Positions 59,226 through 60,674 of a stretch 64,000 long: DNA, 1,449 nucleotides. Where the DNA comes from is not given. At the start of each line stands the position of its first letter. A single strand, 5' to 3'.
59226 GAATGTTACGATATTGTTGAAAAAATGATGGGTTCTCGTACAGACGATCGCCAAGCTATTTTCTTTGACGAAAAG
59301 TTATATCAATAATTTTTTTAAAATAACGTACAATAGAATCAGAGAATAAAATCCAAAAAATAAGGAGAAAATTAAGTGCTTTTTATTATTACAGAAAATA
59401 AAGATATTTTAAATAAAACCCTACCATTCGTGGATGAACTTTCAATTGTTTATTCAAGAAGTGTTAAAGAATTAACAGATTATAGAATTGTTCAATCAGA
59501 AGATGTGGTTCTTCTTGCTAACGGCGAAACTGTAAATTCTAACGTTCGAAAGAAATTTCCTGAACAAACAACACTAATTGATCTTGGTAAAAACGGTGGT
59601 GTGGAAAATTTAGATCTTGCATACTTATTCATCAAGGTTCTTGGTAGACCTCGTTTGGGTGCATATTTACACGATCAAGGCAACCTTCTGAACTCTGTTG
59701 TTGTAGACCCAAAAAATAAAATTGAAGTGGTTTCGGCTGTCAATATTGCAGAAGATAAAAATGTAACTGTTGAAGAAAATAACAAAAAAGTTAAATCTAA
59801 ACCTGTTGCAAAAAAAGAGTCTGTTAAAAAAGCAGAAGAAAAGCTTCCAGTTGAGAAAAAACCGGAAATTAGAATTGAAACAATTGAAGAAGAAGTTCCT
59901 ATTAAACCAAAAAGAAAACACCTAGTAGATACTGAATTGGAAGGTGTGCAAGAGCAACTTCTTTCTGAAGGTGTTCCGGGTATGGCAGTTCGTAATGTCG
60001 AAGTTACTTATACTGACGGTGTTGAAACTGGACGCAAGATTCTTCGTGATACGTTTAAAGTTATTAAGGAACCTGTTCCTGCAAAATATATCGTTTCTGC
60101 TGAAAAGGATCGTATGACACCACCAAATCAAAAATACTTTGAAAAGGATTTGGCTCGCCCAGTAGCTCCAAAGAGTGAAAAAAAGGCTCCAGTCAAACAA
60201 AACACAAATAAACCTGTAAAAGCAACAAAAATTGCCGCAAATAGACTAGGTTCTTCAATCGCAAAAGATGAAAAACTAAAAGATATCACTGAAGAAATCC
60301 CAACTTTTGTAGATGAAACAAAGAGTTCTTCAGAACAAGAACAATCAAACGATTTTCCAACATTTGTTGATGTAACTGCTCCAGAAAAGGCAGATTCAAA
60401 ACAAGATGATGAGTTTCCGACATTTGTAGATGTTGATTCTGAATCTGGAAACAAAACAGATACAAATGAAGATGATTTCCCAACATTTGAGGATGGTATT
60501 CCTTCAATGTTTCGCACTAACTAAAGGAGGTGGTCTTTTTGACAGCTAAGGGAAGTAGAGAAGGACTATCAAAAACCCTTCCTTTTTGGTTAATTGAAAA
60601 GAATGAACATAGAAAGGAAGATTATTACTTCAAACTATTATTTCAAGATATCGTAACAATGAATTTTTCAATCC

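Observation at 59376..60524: Protein with four tandem acidic (D/E)FPTFVD motifs resembling SSB C-terminal tips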

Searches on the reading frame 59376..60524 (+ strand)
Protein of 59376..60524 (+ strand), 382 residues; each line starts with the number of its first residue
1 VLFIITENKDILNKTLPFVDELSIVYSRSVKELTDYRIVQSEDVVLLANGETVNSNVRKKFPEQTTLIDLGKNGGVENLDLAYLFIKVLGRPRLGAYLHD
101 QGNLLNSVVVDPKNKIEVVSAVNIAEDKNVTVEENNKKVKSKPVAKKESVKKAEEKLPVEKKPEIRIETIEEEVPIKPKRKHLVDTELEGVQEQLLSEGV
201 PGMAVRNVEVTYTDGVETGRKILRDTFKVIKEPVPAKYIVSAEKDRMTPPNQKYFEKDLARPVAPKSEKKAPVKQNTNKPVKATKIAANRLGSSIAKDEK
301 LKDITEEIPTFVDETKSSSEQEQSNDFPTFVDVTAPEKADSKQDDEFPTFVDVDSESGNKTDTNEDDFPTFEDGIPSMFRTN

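Call 5: search_protein_families(library=pfam, proteins=[window:59376-60524:+], max_evalue=0.01)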
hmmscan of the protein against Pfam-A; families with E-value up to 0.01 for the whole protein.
window:59376-60524:+ (382 aa): 1 family
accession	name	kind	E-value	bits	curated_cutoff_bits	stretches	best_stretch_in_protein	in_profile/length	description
PF07501.17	G5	-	5.4e-09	36.6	23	1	168-236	2-68/75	G5 domain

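Call 6: search_protein_families(library=ncbifam, proteins=[window:59376-60524:+], max_evalue=0.01)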
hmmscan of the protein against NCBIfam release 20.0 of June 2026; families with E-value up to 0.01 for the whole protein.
window:59376-60524:+ (382 aa): 0 families

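Call 8: search_dna_similar(query=window:59376-60524:+, collection=plasmids, mode=protein)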
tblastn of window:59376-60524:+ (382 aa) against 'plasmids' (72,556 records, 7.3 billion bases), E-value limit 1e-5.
No match.

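Call 9: search_dna_similar(query=window:59376-60524:+, collection=phages, mode=protein)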
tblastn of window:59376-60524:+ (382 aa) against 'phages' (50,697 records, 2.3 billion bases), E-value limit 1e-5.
No match.

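Call 10: find_homologous_proteins(query=window:59376-60524:+)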
Query window:59376-60524:+ (382 aa): 48 proteins with E <= 0.001 among 4312 candidates.
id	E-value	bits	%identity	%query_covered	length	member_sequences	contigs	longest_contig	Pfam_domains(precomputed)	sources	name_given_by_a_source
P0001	5.6e-238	807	99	100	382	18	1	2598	PF07501.18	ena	-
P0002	1.5e-235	799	99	100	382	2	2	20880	PF07501.18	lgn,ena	-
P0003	6.6e-223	757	94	100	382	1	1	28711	PF07501.18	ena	-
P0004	1.2e-222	757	93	100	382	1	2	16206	PF07501.18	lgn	-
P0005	2.4e-216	736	91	100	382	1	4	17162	PF07501.18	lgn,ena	-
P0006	7.2e-216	734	90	100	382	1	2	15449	PF07501.18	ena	-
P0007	7.6e-216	734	90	100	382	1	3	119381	PF07501.18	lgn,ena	-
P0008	5.1e-215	731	90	100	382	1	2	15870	PF07501.18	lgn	-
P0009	6.2e-215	731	90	100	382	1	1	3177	PF07501.18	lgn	-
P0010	9.8e-215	731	90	100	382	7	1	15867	PF07501.18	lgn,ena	-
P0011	1.1e-214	730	90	100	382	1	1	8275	PF07501.18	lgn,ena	-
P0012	3.6e-214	729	90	100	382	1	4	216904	PF07501.18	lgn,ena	-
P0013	6.1e-214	728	90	100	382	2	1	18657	PF07501.18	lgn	-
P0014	1.5e-213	727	90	100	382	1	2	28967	PF07501.18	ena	-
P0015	3.7e-213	725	90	100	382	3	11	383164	PF07501.18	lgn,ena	-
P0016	8.1e-213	724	89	100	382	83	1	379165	PF07501.18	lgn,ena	-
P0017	1.2e-212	724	89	100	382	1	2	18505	PF07501.18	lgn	-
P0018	2.2e-212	723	89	100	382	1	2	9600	PF07501.18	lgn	-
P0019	2.3e-212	723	89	100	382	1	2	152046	PF07501.18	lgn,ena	-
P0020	3.1e-212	722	90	100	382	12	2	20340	PF07501.18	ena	-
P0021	3.3e-212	722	90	100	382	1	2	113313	PF07501.18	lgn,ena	-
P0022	4.7e-212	722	90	100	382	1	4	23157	PF07501.18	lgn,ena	-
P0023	5.3e-212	722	89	100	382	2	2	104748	PF07501.18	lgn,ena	-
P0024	5.7e-212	721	89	100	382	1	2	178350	PF07501.18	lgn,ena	-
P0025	6.5e-212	721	89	100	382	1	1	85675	PF07501.18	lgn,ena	-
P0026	7.3e-212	721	89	100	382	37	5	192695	PF07501.18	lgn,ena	-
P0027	8.4e-212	721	90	100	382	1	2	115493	PF07501.18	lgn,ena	-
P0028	1.8e-211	720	89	100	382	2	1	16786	PF07501.18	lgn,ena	-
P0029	5.1e-211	718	89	100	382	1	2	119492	PF07501.18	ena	-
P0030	8.0e-211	718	89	100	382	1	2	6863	PF07501.18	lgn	-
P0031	3.9e-210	715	88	100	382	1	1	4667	PF07501.18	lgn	-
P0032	1.1e-209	714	88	100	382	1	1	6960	PF07501.18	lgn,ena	-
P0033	3.0e-209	712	87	100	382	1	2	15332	PF07501.18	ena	-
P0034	1.8e-208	710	88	100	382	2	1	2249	PF07501.18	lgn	-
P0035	2.1e-208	710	88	100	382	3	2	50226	PF07501.18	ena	-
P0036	2.2e-208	710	87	100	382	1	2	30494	PF07501.18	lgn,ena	-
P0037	4.3e-208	709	87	100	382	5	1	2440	PF07501.18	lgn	-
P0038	4.8e-208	709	87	100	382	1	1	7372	PF07501.18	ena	-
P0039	2.5e-207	706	86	100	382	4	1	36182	PF07501.18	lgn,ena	-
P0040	1.5e-206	704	87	100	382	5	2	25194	PF07501.18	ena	-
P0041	1.8e-205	700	87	100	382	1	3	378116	PF07501.18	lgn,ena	-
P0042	7.9e-202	688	86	100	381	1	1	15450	PF07501.18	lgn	-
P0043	8.3e-201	685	85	100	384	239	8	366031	PF07501.18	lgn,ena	-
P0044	2.7e-194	663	85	100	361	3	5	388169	PF07501.18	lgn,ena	-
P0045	7.6e-171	586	86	86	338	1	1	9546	PF07501.18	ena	-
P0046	9.4e-145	500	68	100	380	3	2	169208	PF07501.18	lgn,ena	-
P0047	7.2e-82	294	49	100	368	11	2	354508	PF07501.18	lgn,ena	-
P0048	1.1e-81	293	48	100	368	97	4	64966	PF07501.18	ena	-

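Call 12: find_related_loci(query=A1, collection=genome_contigs, flank=10000)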
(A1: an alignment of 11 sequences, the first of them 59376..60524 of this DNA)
Query A1 (382 aa) in genome_contigs; peptide patterns used: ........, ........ (x = any residue, [..] = any of these).
39 stretches matched a pattern, but none encodes a relative of the query by tblastn (E <= 1e-3).

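Call 13: find_encoding_contigs(protein=P0047, flank=10000, max_places=2)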
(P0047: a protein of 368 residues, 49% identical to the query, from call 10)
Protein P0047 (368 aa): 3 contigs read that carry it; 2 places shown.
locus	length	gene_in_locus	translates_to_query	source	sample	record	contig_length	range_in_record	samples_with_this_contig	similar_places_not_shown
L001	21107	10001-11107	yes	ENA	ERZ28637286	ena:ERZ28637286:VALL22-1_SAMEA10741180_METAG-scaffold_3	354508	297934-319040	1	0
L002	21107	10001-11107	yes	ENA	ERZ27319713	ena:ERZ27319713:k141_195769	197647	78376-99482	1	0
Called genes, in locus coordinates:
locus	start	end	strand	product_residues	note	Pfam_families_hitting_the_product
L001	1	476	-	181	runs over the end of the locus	-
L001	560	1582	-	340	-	-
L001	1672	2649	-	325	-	-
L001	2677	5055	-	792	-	PF14490:HHH_RecD2 (weak), PF01443:Viral_helicase1 (faint), PF13086:AAA_11 (faint), PF13245:AAA_19, PF13604:AAA_30, PF18335:SH3_13, PF13538:UvrD_C_2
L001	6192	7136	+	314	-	-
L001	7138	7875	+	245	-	-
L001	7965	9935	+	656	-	PF02518:HATPase_c (weak), PF00204:DNA_gyraseB, PF01751:Toprim, PF00986:DNA_gyraseB_C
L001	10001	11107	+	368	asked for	PF07501:G5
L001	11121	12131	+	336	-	-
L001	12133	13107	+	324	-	-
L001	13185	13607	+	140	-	-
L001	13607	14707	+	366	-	-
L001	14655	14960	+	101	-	-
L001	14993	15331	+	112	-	-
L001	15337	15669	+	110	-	PF04024:PspC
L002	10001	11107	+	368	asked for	PF07501:G5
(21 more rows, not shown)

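Call 14: find_encoding_contigs(protein=P0046, flank=10000, max_places=2)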
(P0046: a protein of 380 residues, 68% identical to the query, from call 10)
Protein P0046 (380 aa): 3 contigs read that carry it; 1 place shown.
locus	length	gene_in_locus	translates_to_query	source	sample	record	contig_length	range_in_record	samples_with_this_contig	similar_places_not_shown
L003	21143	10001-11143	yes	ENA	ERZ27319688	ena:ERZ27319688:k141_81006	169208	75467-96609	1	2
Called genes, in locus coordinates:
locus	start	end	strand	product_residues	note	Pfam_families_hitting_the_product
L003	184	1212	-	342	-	-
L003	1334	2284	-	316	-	-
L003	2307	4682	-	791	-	PF14490:HHH_RecD2 (weak), PF01443:Viral_helicase1 (faint), PF13086:AAA_11 (faint), PF13245:AAA_19, PF13604:AAA_30, PF18335:SH3_13, PF13538:UvrD_C_2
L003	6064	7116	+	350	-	-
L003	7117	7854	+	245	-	-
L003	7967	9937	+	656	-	PF02518:HATPase_c (weak), PF00204:DNA_gyraseB, PF01751:Toprim, PF00986:DNA_gyraseB_C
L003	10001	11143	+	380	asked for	PF07501:G5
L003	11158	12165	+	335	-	-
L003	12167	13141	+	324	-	-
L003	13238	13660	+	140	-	-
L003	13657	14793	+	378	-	-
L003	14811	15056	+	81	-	-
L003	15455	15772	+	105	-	PF04024:PspC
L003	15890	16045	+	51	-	-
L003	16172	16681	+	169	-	-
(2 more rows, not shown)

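Call 32: search_protein_representatives(alignment_id=A1)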
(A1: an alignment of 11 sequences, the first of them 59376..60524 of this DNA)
Query: 11 sequences, 382 profile positions. Proteins with E-value up to 0.001 (for the whole library): 18; up to 1e-10: 12; up to 1e-30: 6. The best 18 are listed.
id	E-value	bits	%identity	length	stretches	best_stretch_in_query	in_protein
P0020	2.2e-224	761.0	-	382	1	1-382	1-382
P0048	5.1e-154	529.4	-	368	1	1-382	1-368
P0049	1.1e-58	215.5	-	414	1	1-377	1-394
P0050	6.5e-52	193.3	-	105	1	19-117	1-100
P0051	3.5e-45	171.1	-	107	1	175-275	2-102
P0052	3.4e-35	138.2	-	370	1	1-275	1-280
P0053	2.0e-27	112.7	-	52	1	1-51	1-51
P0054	9.2e-23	97.3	-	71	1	39-88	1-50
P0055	2.2e-20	89.5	-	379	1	1-167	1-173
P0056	2.8e-20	89.2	-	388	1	1-172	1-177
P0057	9.1e-15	71.0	-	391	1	1-165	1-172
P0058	1.5e-11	60.4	-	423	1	1-285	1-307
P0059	3.3e-09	52.7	-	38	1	346-382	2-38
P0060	1.8e-06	43.7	-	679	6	156-284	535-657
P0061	9.0e-06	41.4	-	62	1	1-59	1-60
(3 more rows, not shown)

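Call 34: predict_structure(alignment_id=A2)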
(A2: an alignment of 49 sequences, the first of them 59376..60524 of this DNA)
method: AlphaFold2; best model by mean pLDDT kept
length: 382 residues; sequences in the alignment: 49
mean_pLDDT: 42.3   pTM: 0.18
mean pLDDT of the five models: 42.3, 41.4, 39.3, 34.9, 33.2
residues with pLDDT >= 90: 0; 70-90: 4; 50-70: 83; < 50: 295
segments of 3 or more residues with pLDDT < 50: 1-8, 20-85, 87-156, 189-199, 237-271, 273-279, 281-365, 367-370
pLDDT, mean of each block of 10 residues (from residue 1): 43 51 34 34 31 37 42 42 46 32 38 35 34 35 38 44 61 57 52 48 60 67 57 48 43 41 36 36 34 34 36 35 37 34 38 37 42 55 46
secondary structure, 60 per line:
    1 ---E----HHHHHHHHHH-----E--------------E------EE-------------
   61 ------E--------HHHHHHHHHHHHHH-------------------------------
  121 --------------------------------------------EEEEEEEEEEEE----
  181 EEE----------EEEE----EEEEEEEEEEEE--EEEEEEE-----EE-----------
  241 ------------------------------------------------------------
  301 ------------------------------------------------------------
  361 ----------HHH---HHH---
elements in order: H9-18 H76-89 E165-176 E181-183 E194-197 E202-213 E216-222

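Call 39: find_encoding_contigs(protein=P0055, flank=10000, max_places=1)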
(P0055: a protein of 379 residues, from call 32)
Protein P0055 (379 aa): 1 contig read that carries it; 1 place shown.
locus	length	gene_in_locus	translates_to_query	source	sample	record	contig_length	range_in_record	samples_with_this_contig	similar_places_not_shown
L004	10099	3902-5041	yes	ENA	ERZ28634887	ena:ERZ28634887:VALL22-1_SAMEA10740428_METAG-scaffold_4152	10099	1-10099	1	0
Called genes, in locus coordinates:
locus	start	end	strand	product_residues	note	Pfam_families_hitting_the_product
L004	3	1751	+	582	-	?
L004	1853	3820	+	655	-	PF02518:HATPase_c (weak), PF00204:DNA_gyraseB, PF01751:Toprim, PF00986:DNA_gyraseB_C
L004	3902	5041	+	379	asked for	-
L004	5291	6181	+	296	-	-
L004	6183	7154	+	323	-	-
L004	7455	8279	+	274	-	-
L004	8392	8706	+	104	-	PF04024:PspC (weak)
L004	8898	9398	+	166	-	-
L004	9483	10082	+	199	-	-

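Call 40: find_encoding_contigs(protein=P0058, flank=10000, max_places=1)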
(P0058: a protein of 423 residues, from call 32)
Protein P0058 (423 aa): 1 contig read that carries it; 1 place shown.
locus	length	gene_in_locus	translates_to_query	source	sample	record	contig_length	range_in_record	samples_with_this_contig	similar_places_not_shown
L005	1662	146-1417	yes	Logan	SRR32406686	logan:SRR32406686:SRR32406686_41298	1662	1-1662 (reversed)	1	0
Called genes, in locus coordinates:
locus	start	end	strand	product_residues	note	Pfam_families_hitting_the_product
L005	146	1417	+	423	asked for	PF07501:G5 (weak)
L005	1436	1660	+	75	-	?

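Call 41: find_encoding_contigs(protein=P0052, flank=10000, max_places=1)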
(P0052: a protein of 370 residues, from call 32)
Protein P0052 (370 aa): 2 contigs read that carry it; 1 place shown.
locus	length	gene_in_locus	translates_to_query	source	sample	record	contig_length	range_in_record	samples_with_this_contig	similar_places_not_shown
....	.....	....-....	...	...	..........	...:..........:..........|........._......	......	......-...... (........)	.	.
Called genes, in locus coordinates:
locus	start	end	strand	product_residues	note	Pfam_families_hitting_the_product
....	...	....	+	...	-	-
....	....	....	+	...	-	-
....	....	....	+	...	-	-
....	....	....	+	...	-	-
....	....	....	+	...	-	-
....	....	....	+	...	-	-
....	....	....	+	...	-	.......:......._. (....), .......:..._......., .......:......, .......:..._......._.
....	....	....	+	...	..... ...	-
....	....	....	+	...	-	-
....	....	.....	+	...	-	-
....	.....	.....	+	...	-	-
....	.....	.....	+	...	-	-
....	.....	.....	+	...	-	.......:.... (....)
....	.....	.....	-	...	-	-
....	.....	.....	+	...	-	-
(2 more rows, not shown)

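Call 58: find_encoding_contigs(protein=P0049, flank=10000, max_places=1)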
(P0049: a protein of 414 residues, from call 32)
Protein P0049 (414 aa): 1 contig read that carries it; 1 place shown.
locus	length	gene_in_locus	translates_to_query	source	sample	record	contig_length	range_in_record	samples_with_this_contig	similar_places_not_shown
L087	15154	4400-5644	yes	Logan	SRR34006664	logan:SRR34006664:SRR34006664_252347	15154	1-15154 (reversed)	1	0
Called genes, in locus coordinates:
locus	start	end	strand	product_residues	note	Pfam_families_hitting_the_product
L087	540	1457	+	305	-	-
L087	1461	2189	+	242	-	-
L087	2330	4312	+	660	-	PF02518:HATPase_c (weak), PF00204:DNA_gyraseB, PF01751:Toprim, PF00986:DNA_gyraseB_C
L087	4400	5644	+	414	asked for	PF07501:G5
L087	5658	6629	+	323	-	-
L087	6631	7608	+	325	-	-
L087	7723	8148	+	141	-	-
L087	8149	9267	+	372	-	-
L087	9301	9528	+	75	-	-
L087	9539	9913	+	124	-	-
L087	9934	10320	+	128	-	PF04024:PspC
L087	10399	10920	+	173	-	-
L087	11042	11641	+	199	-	-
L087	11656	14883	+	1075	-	PF00004:AAA (weak), PF07728:AAA_5 (faint), PF13191:AAA_16 (faint), PF17871:AAA_lid_9, PF05203:Hom_end_hint (faint), PF07724:AAA_2, PF10431:ClpB_D2-small (faint)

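Call 59: find_encoding_contigs(protein=P0056, flank=10000, max_places=1)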
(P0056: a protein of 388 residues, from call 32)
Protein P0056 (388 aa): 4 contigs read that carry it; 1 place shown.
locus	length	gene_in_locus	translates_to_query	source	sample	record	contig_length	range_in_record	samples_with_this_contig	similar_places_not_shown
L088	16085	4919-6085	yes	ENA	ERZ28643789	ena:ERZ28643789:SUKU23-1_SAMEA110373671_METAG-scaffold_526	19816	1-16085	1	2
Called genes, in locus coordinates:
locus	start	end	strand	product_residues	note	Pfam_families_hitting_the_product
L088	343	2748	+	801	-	PF14490:HHH_RecD2 (weak), PF01443:Viral_helicase1 (faint), PF13086:AAA_11 (faint), PF13245:AAA_19, PF13604:AAA_30, PF18335:SH3_13, PF13538:UvrD_C_2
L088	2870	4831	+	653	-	PF02518:HATPase_c (weak), PF00204:DNA_gyraseB, PF01751:Toprim, PF00986:DNA_gyraseB_C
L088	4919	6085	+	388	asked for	-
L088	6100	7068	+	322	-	-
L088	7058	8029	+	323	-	-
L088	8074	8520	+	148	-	-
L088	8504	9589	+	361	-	-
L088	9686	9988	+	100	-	-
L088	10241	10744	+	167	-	-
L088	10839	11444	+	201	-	-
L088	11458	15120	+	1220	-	PF00004:AAA (weak), PF07728:AAA_5 (faint), PF17871:AAA_lid_9, PF07724:AAA_2, PF10431:ClpB_D2-small (faint)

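Call 63: list_cluster_members(proteins=[P0050, P0054, P0068, P0016])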
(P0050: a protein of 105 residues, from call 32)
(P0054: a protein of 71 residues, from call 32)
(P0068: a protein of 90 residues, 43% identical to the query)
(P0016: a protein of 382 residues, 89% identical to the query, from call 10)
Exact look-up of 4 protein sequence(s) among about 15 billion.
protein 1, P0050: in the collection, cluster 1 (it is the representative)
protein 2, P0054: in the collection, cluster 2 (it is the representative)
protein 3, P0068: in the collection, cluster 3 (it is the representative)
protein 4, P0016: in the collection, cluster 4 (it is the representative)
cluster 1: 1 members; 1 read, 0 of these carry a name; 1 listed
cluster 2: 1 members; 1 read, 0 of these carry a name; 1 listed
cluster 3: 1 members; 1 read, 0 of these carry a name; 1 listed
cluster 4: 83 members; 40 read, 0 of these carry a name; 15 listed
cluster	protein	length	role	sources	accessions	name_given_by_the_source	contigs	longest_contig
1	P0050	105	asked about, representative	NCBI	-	-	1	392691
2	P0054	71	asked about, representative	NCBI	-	-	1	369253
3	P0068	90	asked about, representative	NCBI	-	-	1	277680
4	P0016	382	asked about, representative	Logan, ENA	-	-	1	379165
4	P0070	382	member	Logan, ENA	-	-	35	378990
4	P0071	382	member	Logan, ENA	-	-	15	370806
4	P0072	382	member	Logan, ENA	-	-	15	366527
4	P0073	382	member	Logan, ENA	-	-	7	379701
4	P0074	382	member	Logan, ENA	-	-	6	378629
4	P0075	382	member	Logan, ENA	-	-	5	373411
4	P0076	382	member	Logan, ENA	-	-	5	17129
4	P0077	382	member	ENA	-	-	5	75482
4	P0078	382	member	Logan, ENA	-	-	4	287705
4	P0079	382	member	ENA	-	-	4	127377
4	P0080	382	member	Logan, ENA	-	-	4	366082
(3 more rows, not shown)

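Call 64: find_encoding_contigs(protein=P0050, flank=6000, max_places=1)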
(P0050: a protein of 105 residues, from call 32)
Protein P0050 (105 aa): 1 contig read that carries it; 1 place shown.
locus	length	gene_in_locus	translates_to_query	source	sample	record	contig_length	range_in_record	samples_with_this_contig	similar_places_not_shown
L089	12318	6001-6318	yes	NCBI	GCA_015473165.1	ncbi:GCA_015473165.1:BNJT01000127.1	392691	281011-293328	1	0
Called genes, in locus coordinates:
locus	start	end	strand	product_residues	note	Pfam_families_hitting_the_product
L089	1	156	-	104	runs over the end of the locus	PF14490:HHH_RecD2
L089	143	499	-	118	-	-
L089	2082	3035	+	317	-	-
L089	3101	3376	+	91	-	-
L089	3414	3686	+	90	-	-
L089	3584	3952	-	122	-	-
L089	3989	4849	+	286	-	PF02518:HATPase_c (weak), PF00204:DNA_gyraseB (weak)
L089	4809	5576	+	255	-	PF00204:DNA_gyraseB, PF01751:Toprim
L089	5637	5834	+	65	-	PF00986:DNA_gyraseB_C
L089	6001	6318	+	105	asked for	-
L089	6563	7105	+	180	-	-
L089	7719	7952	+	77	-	-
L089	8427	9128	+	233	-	-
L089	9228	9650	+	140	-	-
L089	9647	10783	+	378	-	-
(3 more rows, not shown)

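Call 80: search_protein_families(library=phrogs, proteins=[window:59376-60524:+], max_evalue=0.01)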
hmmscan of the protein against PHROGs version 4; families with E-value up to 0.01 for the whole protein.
window:59376-60524:+ (382 aa): 0 families
